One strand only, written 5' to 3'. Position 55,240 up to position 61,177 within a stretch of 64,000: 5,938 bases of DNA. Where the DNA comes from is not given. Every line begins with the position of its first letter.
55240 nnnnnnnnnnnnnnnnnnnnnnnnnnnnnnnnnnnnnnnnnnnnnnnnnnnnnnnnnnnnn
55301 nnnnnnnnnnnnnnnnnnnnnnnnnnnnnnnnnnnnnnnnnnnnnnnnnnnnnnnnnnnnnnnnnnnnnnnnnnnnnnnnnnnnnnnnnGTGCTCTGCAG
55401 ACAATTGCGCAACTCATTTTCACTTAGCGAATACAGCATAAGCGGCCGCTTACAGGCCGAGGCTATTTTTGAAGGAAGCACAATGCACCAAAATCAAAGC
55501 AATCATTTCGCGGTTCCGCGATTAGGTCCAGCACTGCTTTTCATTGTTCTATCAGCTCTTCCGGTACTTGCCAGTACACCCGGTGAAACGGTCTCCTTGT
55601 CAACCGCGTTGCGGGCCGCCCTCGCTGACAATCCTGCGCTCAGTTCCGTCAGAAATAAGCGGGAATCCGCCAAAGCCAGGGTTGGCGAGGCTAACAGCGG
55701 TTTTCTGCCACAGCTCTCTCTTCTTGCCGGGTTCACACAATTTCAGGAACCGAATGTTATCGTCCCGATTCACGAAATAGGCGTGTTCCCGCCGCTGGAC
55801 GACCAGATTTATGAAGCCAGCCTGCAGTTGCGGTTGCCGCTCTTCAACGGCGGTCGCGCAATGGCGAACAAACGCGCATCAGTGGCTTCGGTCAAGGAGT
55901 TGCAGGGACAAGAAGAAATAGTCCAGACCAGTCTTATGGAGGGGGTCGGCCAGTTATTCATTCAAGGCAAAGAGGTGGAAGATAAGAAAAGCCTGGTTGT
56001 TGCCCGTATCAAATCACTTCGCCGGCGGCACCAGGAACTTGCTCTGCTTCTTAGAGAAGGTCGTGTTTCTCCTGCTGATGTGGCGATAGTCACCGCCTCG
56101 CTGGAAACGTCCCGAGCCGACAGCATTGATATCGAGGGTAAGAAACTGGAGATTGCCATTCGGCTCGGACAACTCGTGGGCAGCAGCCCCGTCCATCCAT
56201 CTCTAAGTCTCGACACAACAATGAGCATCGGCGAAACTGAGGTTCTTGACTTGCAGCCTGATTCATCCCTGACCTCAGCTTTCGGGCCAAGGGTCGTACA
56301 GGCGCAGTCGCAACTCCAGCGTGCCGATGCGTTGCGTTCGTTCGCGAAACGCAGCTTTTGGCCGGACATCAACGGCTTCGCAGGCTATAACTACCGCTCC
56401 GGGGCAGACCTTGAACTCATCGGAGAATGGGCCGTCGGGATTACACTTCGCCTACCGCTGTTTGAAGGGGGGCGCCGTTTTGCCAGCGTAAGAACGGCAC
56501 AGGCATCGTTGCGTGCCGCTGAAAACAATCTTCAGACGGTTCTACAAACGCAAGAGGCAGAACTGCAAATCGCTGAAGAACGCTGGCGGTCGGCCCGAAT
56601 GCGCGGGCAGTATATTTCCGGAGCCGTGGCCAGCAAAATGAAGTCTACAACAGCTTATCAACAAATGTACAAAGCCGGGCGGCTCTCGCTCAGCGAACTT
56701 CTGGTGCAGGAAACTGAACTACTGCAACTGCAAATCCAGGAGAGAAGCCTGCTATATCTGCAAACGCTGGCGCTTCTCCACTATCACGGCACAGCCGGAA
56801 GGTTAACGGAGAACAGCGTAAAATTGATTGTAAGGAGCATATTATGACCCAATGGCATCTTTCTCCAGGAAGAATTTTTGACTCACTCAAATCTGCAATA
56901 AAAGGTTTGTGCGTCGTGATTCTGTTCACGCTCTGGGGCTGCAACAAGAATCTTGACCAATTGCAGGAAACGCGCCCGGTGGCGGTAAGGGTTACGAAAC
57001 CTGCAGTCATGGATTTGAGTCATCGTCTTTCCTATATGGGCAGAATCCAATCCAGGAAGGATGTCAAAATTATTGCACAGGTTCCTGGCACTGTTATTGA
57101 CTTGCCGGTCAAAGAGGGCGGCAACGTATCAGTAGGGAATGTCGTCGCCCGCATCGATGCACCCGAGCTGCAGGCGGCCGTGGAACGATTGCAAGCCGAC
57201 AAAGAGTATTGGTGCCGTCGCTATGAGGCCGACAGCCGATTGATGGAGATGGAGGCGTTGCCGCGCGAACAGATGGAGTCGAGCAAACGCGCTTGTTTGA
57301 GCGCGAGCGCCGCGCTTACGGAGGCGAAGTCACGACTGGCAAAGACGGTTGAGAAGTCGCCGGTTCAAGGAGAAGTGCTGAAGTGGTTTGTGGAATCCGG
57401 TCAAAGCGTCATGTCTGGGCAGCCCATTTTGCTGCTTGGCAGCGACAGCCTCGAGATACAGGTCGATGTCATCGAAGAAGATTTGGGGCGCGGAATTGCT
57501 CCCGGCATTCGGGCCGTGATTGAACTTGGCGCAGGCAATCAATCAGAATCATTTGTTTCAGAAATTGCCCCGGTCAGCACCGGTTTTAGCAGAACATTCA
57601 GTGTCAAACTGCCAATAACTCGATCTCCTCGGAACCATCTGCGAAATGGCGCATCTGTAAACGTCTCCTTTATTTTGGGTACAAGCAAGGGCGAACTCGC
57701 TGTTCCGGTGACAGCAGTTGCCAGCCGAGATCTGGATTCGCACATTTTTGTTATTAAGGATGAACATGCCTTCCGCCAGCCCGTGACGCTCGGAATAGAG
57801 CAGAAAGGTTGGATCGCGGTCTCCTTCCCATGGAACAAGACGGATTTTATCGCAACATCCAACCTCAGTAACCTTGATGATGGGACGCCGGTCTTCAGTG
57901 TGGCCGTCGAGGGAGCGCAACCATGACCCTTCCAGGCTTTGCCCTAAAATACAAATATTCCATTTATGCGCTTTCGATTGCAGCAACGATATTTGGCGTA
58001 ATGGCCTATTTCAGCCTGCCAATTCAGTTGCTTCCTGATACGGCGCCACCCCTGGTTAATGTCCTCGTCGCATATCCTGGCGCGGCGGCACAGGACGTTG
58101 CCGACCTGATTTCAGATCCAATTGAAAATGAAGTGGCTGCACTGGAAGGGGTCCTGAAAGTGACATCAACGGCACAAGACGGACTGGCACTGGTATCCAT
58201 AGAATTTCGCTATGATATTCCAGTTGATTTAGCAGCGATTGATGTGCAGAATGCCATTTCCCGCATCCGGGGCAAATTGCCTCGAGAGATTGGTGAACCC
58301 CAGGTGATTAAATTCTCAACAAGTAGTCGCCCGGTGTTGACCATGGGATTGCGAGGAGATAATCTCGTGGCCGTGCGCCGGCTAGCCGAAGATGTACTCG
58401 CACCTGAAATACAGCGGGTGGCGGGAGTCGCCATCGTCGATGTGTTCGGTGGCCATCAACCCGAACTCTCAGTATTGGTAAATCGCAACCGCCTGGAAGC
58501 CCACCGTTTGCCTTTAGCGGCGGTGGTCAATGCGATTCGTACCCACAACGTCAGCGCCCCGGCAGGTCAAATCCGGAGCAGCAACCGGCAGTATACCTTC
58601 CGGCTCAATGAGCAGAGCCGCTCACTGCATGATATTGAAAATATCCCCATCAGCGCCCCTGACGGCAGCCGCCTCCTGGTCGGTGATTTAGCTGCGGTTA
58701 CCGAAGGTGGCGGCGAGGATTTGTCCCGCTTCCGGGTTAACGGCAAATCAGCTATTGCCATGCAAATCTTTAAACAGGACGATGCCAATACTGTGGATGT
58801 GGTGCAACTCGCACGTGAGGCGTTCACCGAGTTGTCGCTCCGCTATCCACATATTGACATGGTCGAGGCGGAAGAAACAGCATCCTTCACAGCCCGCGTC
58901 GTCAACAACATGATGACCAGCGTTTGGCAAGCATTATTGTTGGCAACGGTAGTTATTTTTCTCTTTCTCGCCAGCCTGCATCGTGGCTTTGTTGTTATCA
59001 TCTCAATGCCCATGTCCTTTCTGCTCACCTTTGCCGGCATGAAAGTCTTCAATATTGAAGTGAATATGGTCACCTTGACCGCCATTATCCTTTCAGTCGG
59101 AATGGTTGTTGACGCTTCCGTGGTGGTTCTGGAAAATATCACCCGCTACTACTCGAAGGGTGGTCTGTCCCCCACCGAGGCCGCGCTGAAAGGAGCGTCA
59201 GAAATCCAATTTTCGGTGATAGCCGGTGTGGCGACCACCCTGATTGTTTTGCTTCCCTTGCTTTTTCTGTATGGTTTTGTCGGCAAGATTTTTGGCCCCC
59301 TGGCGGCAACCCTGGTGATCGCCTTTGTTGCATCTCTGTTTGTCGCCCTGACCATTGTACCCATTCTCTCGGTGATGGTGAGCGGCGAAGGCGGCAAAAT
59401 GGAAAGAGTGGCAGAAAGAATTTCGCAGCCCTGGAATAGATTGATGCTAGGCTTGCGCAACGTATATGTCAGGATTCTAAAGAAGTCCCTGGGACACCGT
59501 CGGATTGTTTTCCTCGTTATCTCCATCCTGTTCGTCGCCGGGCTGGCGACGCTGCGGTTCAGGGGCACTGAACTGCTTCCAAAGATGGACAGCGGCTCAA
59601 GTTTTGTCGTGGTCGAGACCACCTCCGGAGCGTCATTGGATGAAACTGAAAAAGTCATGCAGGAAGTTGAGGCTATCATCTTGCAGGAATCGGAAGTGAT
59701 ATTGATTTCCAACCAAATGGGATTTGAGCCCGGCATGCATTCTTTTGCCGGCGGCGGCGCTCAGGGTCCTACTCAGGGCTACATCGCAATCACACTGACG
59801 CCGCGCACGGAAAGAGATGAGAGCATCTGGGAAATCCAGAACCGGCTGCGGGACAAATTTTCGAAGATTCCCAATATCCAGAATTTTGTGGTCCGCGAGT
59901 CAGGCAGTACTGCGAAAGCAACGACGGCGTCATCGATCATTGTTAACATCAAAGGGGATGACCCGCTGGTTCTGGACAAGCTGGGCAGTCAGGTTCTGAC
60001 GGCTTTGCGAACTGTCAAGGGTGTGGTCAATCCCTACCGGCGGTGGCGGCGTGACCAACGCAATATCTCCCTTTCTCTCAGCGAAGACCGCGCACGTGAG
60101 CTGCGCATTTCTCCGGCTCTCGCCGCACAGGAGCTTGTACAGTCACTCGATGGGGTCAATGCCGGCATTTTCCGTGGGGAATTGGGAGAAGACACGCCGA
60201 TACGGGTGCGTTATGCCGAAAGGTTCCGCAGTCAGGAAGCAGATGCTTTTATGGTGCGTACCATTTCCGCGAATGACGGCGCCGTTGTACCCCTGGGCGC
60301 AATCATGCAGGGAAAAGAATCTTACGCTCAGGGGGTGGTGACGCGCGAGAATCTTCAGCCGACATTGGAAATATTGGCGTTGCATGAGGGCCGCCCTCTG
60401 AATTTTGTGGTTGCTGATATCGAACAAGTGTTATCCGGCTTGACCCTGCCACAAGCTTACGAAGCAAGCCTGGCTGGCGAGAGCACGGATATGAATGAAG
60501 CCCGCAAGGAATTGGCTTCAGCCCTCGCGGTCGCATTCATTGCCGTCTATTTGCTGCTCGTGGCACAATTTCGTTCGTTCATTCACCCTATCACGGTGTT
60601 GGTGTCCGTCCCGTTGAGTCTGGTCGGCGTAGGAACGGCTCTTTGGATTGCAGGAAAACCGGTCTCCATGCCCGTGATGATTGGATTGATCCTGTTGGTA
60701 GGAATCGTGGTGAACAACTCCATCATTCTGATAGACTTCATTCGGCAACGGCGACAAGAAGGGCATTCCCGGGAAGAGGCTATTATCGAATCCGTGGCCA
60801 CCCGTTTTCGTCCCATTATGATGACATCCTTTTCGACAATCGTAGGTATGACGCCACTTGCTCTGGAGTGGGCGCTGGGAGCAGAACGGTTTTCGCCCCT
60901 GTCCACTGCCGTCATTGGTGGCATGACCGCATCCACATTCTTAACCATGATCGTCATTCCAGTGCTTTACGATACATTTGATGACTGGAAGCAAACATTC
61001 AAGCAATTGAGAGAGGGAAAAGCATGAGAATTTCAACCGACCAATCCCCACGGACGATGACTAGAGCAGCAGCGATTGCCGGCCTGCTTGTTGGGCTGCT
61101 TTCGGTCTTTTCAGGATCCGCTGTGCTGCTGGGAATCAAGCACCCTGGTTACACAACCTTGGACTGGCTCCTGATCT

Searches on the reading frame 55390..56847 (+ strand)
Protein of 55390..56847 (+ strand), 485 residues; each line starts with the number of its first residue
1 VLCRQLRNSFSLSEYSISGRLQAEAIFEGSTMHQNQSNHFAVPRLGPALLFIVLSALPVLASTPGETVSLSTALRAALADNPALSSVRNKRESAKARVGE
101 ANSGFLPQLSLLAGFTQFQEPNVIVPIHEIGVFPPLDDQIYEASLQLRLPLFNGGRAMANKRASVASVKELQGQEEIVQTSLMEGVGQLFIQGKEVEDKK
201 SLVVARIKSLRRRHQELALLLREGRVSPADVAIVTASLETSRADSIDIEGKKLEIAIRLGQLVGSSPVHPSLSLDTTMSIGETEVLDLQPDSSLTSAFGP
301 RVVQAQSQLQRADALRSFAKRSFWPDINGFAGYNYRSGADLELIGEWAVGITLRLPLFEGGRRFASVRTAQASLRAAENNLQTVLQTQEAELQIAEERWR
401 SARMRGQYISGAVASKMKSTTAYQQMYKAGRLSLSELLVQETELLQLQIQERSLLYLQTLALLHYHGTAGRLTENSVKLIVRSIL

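Call 32: search_protein_families(library=pfam, proteins=[window:55390-56847:+], max_evalue=0.001)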
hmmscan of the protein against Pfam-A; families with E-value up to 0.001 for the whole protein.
window:55390-56847:+ (485 aa): 1 family
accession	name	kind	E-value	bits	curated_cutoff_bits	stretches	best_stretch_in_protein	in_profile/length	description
PF02321.23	OEP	-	3.6e-37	128.4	22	2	300-454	13-171/187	Outer membrane efflux protein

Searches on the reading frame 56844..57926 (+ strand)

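Call 67: search_protein_families(library=pfam, proteins=[window:56844-57926:+], max_evalue=0.001)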
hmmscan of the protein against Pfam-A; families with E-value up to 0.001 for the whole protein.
window:56844-57926:+ (360 aa): 4 families
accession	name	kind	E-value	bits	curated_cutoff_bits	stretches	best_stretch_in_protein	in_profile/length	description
PF16576.10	HlyD_D23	-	1.2e-10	41.4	30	1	58-268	2-210/214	Barrel-sandwich domain of CusB or HlyD membrane-fusion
PF13437.12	HlyD_3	-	5.4e-08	34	22.2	0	171-259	3-94/106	HlyD family secretion protein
PF13533.13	Biotin_lipoyl_2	-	3.2e-07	30.4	29.8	0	172-196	5-29/32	Biotin-lipoyl like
PF00364.28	Biotin_lipoyl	-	2.4e-06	27.7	22.1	0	172-207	5-45/73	Biotin-requiring enzyme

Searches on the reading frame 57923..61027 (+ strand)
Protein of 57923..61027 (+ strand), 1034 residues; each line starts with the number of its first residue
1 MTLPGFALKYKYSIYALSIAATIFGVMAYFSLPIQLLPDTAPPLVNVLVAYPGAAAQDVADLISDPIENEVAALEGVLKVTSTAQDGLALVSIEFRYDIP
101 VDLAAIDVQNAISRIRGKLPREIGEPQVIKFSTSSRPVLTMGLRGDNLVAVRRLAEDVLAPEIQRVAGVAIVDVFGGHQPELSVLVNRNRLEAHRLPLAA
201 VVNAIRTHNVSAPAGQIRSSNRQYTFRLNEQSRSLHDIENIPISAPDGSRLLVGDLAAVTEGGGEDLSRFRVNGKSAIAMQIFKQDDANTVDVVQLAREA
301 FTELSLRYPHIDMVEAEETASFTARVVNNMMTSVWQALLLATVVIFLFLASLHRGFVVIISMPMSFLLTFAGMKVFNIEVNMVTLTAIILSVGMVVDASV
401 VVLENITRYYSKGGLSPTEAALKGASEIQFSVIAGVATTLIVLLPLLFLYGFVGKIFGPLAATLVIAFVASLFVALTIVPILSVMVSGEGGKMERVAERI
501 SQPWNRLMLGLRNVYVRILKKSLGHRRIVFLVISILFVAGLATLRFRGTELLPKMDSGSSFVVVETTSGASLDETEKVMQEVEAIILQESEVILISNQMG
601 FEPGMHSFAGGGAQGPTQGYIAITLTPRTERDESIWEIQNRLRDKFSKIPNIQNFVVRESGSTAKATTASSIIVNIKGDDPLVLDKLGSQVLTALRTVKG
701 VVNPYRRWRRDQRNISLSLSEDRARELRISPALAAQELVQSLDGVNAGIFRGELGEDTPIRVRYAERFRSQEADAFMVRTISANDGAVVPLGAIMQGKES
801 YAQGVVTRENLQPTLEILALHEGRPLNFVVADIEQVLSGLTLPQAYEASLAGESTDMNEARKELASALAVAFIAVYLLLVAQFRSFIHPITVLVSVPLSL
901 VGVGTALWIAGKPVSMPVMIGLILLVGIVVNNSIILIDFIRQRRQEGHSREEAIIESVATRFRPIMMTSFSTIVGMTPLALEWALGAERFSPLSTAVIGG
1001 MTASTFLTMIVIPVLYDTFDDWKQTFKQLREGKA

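Call 67: search_protein_families(library=pfam, proteins=[window:57923-61027:+], max_evalue=0.001)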
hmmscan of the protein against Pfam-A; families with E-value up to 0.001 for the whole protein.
window:57923-61027:+ (1034 aa): 3 families
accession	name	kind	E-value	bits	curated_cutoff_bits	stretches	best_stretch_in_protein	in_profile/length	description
PF00873.25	ACR_tran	-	2.1e-228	761.1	28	1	6-1019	4-1020/1021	AcrB/AcrD/AcrF family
PF02355.23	SecD_SecF_C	-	6.4e-14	52.2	20.5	2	318-479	17-183/189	Protein export membrane protein SecD/SecF, C-terminal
PF03176.21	MMPL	-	2.2e-09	37.2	20.5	1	830-1027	107-309/333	MMPL family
